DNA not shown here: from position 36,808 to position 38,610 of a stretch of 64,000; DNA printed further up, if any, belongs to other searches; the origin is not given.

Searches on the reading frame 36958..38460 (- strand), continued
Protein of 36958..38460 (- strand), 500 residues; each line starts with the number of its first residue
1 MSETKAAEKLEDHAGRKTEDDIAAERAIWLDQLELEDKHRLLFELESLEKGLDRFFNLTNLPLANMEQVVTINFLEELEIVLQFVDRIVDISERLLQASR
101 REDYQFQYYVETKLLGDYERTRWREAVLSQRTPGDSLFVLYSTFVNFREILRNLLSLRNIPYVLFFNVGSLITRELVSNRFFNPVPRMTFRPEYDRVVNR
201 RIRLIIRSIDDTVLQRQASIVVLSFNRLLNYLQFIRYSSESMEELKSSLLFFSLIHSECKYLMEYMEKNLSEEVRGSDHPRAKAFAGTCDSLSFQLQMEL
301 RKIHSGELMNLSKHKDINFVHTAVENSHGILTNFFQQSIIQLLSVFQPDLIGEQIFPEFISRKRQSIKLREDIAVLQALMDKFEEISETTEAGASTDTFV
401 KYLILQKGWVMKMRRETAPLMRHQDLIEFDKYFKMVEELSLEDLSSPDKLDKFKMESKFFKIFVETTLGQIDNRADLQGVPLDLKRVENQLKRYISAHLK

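Call 25: predict_structure(alignment_id=A1)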
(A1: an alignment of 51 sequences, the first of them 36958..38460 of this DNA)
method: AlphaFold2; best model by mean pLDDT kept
length: 500 residues; sequences in the alignment: 51
mean_pLDDT: 88.5   pTM: 0.84
mean pLDDT of the five models: 88.5, 88.1, 87.3, 87.1, 86.7
residues with pLDDT >= 90: 341; 70-90: 112; 50-70: 32; < 50: 15
segments of 3 or more residues with pLDDT < 50: 1-15
pLDDT, mean of each block of 10 residues (from residue 1): 38 53 87 90 94 91 85 94 96 88 61 58 71 89 93 95 94 91 76 86 95 95 96 94 94 95 93 88 95 96 92 94 95 96 96 89 92 96 89 85 95 93 92 96 94 94 95 89 95 89
secondary structure, 60 per line:
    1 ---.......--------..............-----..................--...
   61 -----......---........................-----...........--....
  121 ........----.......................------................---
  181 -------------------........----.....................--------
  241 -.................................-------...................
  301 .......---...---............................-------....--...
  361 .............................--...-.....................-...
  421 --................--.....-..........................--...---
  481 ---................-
elements in order: H4-10 H19-32 H38-55 H66-71 H75-98 H104-114 H117-128 H133-155 H162-177 H200-207 H212-232 H242-274 H282-307 H317-344 H352-355 H358-389 H396-416 H423-438 H441-445 H447-472 H484-499

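Call 33: search_protein_representatives(alignment_id=A1)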
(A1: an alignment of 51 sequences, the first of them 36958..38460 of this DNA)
Query: 51 sequences, 496 profile positions. Proteins with E-value up to 0.001 (for the whole library): 771; up to 1e-10: 570; up to 1e-30: 261. The best 150 are listed.
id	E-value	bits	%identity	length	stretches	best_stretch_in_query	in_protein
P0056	4.2e-200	681.9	-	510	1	13-493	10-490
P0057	1.3e-169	581.4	-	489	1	6-492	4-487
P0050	2.3e-169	580.5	-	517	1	8-492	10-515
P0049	3.8e-164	563.3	-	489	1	11-491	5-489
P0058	3.8e-157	540.2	-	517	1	16-491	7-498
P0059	6.1e-156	536.3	-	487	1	13-491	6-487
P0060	2.8e-155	534.1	-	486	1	16-491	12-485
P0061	3.8e-152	523.8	-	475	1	22-491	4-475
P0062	4.0e-149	513.8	-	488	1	15-491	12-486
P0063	1.9e-148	511.5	-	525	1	10-491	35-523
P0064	4.9e-147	506.9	-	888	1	8-491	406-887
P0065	1.4e-142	492.2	-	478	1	18-491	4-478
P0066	1.9e-138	478.6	-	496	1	16-491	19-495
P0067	5.0e-138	477.2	-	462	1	19-491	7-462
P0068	1.5e-134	465.7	-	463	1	20-491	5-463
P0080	2.5e-110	385.8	-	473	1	15-478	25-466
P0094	3.4e-94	332.6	-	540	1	11-491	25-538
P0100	1.5e-85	304.1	-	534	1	12-491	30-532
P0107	1.1e-82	294.6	-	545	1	14-491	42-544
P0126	3.1e-74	266.8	-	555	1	12-492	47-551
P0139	9.7e-69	248.6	-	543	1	11-492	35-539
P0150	8.9e-64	232.3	-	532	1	17-491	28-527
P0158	7.8e-62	225.9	-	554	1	11-493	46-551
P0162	2.6e-61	224.2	-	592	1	13-493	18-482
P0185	7.7e-53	196.2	-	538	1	11-488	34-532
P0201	8.4e-48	179.6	-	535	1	10-492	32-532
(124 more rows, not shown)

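Call 34: search_protein_families(library=pfam, proteins=[P0064, P0162, P0055, P0126, P0158, P0107, P0201, P0139], max_evalue=0.01)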
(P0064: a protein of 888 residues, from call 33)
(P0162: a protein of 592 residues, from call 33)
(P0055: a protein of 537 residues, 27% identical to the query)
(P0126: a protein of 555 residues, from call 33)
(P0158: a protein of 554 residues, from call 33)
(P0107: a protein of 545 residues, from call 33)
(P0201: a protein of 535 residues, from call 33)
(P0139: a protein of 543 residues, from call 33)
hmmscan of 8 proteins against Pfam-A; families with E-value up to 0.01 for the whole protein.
P0064 (888 aa): 0 families

P0162 (592 aa): 0 families

P0055 (537 aa): 0 families

P0126 (555 aa): 0 families

P0158 (554 aa): 0 families

P0107 (545 aa): 0 families

P0201 (535 aa): 0 families

P0139 (543 aa): 0 families

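Call 38: search_protein_families(library=pfam, proteins=[L058:4543-5928:+, L051:4250-4636:+, L044:8815-9138:+, L064:7379-8656:+, L044:9077-11302:+, L049:1579-4158:+, L012:1830-3380:+, L030:4953-5975:+, L026:7496-8455:+, L070:4322-5911:+], max_evalue=0.001)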
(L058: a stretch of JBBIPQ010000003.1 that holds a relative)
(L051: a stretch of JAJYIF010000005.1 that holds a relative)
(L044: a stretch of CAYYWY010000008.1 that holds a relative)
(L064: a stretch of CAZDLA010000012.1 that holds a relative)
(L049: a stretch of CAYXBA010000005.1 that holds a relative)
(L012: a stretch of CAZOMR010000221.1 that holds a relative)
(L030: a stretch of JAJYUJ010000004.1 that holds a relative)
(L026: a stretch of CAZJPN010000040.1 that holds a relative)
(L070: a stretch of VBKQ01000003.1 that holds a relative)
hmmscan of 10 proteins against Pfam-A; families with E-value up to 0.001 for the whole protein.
L058:4543-5928:+ (461 aa): 12 families
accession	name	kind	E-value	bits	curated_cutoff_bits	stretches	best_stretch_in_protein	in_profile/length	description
PF07992.20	Pyr_redox_2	-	6.6e-70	236.3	26.1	1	1-320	1-291/291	Pyridine nucleotide-disulphide oxidoreductase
PF02852.28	Pyr_redox_dim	-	4.4e-39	133.5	25.3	1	339-448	1-110/110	Pyridine nucleotide-disulphide oxidoreductase, dimerisation domain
PF00070.33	Pyr_redox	-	2.7e-21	76.3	22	1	173-243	2-72/82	Pyridine nucleotide-disulphide oxidoreductase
PF13738.12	Pyr_redox_3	-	3.5e-14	53.2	30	1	127-304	119-305/305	Pyridine nucleotide-disulphide oxidoreductase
PF01134.28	GIDA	-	7.5e-11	42.1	22.1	1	3-142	2-150/391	Glucose inhibited division protein A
PF03486.20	HI0933_like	-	7e-07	29.4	50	1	2-33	2-33/244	HI0933-like protein Rossmann domain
PF02737.24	3HCDH_N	-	1.3e-05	25.7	22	1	175-241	4-71/180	3-hydroxyacyl-CoA dehydrogenase, NAD binding domain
PF12831.13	FAD_oxidored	-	4.2e-05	23.5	27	1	3-42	2-42/416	FAD dependent oxidoreductase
PF01262.27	AlaDh_PNT_C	-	5.8e-05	23.1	23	0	2-31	30-59/214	Alanine dehydrogenase/PNT, C-terminal domain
PF03721.20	UDPG_MGDP_dh_N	-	6.5e-05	23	27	0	174-223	4-53/187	UDP-glucose/GDP-mannose dehydrogenase family, NAD binding domain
PF13450.12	NAD_binding_8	-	7.3e-05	23.4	21.9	0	5-38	1-35/68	NAD(P)-binding Rossmann-like domain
PF00890.30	FAD_binding_2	-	0.00045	20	20.4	1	3-36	2-36/414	FAD binding domain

L051:4250-4636:+ (128 aa): 2 families
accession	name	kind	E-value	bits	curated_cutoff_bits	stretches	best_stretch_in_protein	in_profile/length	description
PF01597.25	GCV_H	-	6.1e-44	149.3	22.2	1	6-125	1-121/122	Glycine cleavage H-protein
PF00364.28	Biotin_lipoyl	-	0.00039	20.6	22.1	1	48-79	26-57/73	Biotin-requiring enzyme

L044:8815-9138:+ (107 aa): 1 family
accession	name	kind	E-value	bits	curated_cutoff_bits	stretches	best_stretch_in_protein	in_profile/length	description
PF04977.20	DivIC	-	1.1e-19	70.5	28.9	1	31-105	3-77/80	Septum formation initiator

L064:7379-8656:+ (425 aa): 3 families
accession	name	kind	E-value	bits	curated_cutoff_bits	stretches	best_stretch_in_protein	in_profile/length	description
PF00113.28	Enolase_C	-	1.4e-129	432.1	21.5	1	139-420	2-293/296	Enolase, C-terminal TIM barrel domain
PF03952.21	Enolase_N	-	3.8e-55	186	35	1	4-133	1-131/131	Enolase, N-terminal domain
PF13378.12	MR_MLE_C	-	0.00078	19.7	29.4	0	261-385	56-175/219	Enolase C-terminal domain-like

L044:9077-11302:+ (741 aa): 1 family
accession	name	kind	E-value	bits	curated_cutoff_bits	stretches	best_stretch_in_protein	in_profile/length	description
PF03065.20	Glyco_hydro_57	-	2.1e-65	221.3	21.2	1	26-442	1-280/291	Glycosyl hydrolase family 57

L049:1579-4158:+ (859 aa): 5 families
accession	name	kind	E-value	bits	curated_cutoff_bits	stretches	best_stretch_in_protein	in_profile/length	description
PF00488.27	MutS_V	-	1.4e-86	289.7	30.2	1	607-794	1-188/188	MutS domain V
PF05192.23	MutS_III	-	9.7e-52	176.6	34.1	1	263-554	1-194/194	MutS domain III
PF01624.25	MutS_I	-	1.2e-42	145.1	20.6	1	5-116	1-112/113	MutS domain I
PF05190.23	MutS_IV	-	8.1e-31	106.6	22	1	423-513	1-91/92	MutS family domain IV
PF05188.22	MutS_II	-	2.2e-23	83.6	25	1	123-243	2-128/133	MutS domain II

L012:1830-3380:+ (516 aa): 2 families
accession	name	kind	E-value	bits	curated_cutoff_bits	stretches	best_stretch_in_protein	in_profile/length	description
PF01039.27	Carboxyl_trans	-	6.2e-204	678.6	22.3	1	28-514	1-493/493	Carboxyl transferase domain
PF03255.19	ACCA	-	1.5e-18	67.5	23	2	304-459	89-244/310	Acetyl co-enzyme A carboxylase carboxyltransferase-like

L030:4953-5975:+ (340 aa): 6 families
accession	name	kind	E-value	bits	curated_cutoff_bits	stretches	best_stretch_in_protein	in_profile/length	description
PF07479.19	NAD_Gly3P_dh_C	-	7.6e-53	179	25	1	185-325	1-141/142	NAD-dependent glycerol-3-phosphate dehydrogenase C-terminus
PF01210.29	NAD_Gly3P_dh_N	-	9.6e-51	172.3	23.1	1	9-165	1-157/158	NAD-dependent glycerol-3-phosphate dehydrogenase N-terminus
PF20618.3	GPD_NAD_C_bact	-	3.2e-20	72.9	27.6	1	245-310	1-65/66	Bacterial GPD, NAD-dependent C-terminal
PF03807.23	F420_oxidored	-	1.8e-08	35.3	21.6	1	9-112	1-93/94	NADP oxidoreductase coenzyme F420-dependent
PF03446.21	NAD_binding_2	-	1e-06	29.3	21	1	9-109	1-91/161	NAD binding domain of 6-phosphogluconate dehydrogenase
PF02558.23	ApbA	-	2.2e-06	27.8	22.2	1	10-122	1-111/150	Ketopantoate reductase PanE/ApbA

L026:7496-8455:+ (319 aa): 8 families
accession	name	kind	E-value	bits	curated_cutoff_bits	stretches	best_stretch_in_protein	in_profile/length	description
PF01370.27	Epimerase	-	1.2e-36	126.8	20.9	1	3-222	1-239/240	NAD dependent epimerase/dehydratase family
PF01073.25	3Beta_HSD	-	1.1e-22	80.8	22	1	4-193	1-212/280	3-beta hydroxysteroid dehydrogenase/isomerase family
PF07993.18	NAD_binding_4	-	6.7e-22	78.3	20.1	1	53-171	72-215/258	Male sterility protein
PF16363.11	GDP_Man_Dehyd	-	3.9e-18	66.4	27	1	5-308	2-330/332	GDP-mannose 4,6 dehydratase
PF04321.23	RmlD_sub_bind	-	7.4e-16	58.5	27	1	1-180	1-168/287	RmlD substrate binding domain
PF13460.12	NAD_binding_10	-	1.5e-15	58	27.2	1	7-165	1-148/184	NAD(P)H-binding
PF02719.21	Polysacc_synt_2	-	2.5e-08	33.9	20.2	1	3-109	1-128/293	Polysaccharide biosynthesis protein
PF05368.20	NmrA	-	2e-07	31.3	27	1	2-108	4-106/298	NmrA-like family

L070:4322-5911:+ (529 aa): 9 families
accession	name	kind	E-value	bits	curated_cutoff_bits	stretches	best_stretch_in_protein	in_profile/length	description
PF05496.18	RuvB_N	-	9.3e-73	243.7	27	1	211-369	1-159/159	Holliday junction DNA helicase RuvB P-loop domain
PF17864.7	AAA_lid_4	-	2.4e-30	104.6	27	1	372-445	1-74/74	RuvB AAA lid domain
PF05491.19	RuvB_C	-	2.9e-23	82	24.7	1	447-516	2-71/72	RuvB C-terminal winged helix domain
PF00004.35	AAA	-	5.6e-20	72.6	21.2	1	246-369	1-129/131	ATPase family associated with various cellular activities (AAA)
PF07728.20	AAA_5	-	7.8e-08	32.9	22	1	245-363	1-139/139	AAA domain (dynein-related subfamily)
PF01078.27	Mg_chelatase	-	2.6e-06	27.4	20.3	0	215-265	1-44/207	Magnesium chelatase, subunit ChlI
PF00910.28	RNA_helicase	-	0.00011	23.1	21.5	1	246-324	1-81/105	RNA helicase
PF14532.12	Sigma54_activ_2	-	0.00028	21.6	25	1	220-317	1-92/138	Sigma-54 interaction domain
PF06068.19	TIP49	-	0.00042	20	23.8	0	217-274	24-81/347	TIP49 P-loop domain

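Call 40: list_cluster_members(proteins=[P0056, P0064, P0080, P0100, P0126, P0162, P0150, P0185, P0201, P0094])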
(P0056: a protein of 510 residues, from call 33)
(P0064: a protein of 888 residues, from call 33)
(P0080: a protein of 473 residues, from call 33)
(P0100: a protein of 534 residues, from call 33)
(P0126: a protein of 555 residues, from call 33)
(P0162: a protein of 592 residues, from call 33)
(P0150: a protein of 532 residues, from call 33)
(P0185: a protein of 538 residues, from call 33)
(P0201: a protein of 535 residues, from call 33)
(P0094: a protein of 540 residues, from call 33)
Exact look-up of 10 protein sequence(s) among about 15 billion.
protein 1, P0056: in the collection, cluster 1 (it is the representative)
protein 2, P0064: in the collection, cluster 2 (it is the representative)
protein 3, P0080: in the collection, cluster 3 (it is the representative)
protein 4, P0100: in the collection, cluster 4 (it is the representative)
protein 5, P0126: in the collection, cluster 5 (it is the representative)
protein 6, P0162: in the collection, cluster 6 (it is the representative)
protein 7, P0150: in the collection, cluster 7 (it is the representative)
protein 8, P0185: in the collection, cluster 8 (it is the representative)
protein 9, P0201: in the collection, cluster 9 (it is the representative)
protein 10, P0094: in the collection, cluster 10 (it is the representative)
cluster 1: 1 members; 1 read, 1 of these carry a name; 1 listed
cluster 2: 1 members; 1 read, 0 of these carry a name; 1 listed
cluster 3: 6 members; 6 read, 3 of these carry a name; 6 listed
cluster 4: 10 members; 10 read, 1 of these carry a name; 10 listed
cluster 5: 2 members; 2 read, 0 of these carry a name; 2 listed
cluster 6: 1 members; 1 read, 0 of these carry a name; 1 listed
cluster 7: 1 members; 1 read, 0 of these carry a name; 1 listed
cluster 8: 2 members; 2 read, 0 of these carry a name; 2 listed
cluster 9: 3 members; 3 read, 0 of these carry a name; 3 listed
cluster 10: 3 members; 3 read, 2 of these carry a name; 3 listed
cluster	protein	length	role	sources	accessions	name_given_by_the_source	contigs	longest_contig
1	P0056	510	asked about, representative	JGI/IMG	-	hypothetical protein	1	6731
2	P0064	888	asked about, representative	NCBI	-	-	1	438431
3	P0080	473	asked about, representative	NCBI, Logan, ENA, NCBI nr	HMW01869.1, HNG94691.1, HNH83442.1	MAG TPA: hypothetical protein PLB32_17955 [Acidobacteriota bacterium] | hypothetical protein [Acidobacteriota bacterium]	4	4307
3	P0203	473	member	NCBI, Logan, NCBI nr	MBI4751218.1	MAG: hypothetical protein HY774_22290 [Acidobacteria bacterium] | hypothetical protein [Acidobacteriota bacterium]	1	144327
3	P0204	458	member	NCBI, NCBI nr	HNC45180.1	MAG TPA: hypothetical protein PLU80_13520, partial [Acidobacteriota bacterium] | hypothetical protein [Acidobacteriota bacterium]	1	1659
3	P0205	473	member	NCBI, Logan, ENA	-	-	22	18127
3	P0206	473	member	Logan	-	-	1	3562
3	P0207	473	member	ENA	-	-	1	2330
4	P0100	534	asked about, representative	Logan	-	-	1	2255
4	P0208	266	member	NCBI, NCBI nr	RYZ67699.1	MAG: hypothetical protein EOP08_02205 [Proteobacteria bacterium] | MAG: hypothetical protein EOP08_02205 [Pseudomonadota bacterium]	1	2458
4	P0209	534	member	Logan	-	-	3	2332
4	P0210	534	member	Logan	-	-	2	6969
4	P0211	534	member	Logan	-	-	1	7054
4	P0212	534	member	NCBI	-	-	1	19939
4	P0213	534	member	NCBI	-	-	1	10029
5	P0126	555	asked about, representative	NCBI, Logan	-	-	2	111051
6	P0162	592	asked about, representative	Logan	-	-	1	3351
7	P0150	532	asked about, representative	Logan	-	-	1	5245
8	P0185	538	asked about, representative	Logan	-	-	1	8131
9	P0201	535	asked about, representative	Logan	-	-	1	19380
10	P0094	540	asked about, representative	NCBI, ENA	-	-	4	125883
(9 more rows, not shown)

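Call 42: fold_search(model_id=the predicted structure, library=pdb)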
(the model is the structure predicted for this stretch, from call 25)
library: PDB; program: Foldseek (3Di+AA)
matches with E <= 10: 151; with E <= 0.001: 0
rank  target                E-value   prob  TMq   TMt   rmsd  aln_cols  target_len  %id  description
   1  6fuy                  1.9e-01  0.60  0.22  0.13  26.8       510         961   10  Crystal structure of human full-length vinculin-T12-A974K (residues 1-1066) (released 2018-03-14)
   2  6nr7                  2.1e-01  0.72  0.21  0.12  23.8       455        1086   10  Rerefinement of chicken vinculin (released 2020-01-29)
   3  1tr2_B                1.1e+00  0.28  0.21  0.12  23.9       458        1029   10  Crystal structure of human full-length vinculin (residues 1-1066) (released 2005-11-15)
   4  1st6                  1.1e+00  0.25  0.21  0.12  23.6       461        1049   10  Crystal structure of a cytoskeletal protein (released 2004-08-03)
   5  3zdl_A                1.1e+00  0.47  0.19  0.33  23.8       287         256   11  Vinculin head (1-258) in complex with a RIAM fragment (released 2013-02-13)
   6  3rf3_A                1.2e+00  0.20  0.15  0.24  25.9       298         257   11  Shigella IpaA-VBS3 in complex with human vinculin (released 2011-04-27)
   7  1rke_A                1.5e+00  0.41  0.20  0.34  24.4       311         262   10  Human vinculin head (1-258) in complex with human vinculin tail (879-1066) (released 2004-01-13)
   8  8i2z                  1.5e+00  0.25  0.18  0.29  17.6       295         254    8  Cryo-EM structure of the zeaxanthin-bound kin4B8 (released 2023-03-29)
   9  5xfl_C                1.8e+00  0.10  0.14  0.18  25.4       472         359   11  Crystal structure of the force-sensing device region of alpha N-catenin (released 2018-03-28)
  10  4e17_A                1.9e+00  0.35  0.19  0.34  23.4       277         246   10  Alpha-E-catenin is an autoinhibited molecule that co-activates vinculin (released 2012-05-16)
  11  5h5m_A                1.9e+00  0.09  0.13  0.17  24.5       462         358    9  Crystal structure of HMP-1 M domain (released 2017-03-29)
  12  7ank_A                2.2e+00  0.05  0.12  0.12  38.8       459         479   12  Crystal structure of sarcomeric protein FATZ-1 (d91-FATZ-1 construct) in complex with half dimer of alpha-actinin-2 (released 2021-06-30)
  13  6btm_F                2.3e+00  0.18  0.21  0.25  15.6       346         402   10  Structure of Alternative Complex III from Flavobacterium johnsoniae (Wild Type) (released 2018-05-09)
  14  1rkc_A                2.5e+00  0.30  0.19  0.32  22.7       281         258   13  Human vinculin head (1-258) in complex with talin's vinculin binding site 3 (residues 1944-1969) (released 2004-01-13)
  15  4ehp_A                2.5e+00  0.12  0.13  0.24  22.3       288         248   12  Crystal Structure of human vinculin head domain (residues 1-252) in complex with alpha-catenin (residues 277-382) (released 2012-04-18)
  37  1or3                  4.3e+00  0.57  0.19  0.57   4.4       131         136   16  APOLIPOPROTEIN E3 (APOE3), TRIGONAL TRUNCATION MUTANT 165 (released 2000-05-24)
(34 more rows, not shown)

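Call 49: search_protein_families(library=pfam, alignment_id=A2, max_evalue=10)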
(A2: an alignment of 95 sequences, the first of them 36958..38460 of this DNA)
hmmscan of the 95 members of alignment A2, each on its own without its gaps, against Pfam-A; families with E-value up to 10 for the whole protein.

A. member 1, window:36958-38460:- (500 aa): 0 families

B. families by the number of members that match (of 95 scanned): 66 families (the first 25 are shown)
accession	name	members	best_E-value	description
PF11882.13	DUF3402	3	0.005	Domain of unknown function (DUF3402)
PF13675.11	PilJ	2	0.0022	Type IV pili methyl-accepting chemotaxis transducer N-term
PF10649.15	DUF2478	1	0.0054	Protein of unknown function (DUF2478)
PF01239.28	PPTA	1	0.0077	Protein prenyltransferase alpha subunit repeat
PF19086.5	Terpene_syn_C_2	1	0.01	Terpene synthase family 2, C-terminal metal binding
PF14893.12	PNMA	1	0.011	PNMA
PF04542.20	Sigma70_r2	1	0.012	Sigma-70 region 2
PF12896.12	ANAPC4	1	0.012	Anaphase-promoting complex, cyclosome, subunit 4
PF02899.23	Phage_int_SAM_1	1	0.014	Phage integrase, N-terminal SAM-like domain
PF25779.1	Tubulin-bind_CPAP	1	0.015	CPAP, tubulin-binding region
PF18908.5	DUF5663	1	0.023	Protein of unknown function (DUF5663)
PF20228.3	DUF6587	1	0.028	Family of unknown function (DUF6587)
PF10088.15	DUF2326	1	0.031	Uncharacterised protein conserved in bacteria (DUF2326)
PF15956.11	DUF4760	1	0.031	Domain of unknown function (DUF4760)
PF22161.1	Mre11_C_bact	1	0.032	Mre11 C-terminal domain, bacteria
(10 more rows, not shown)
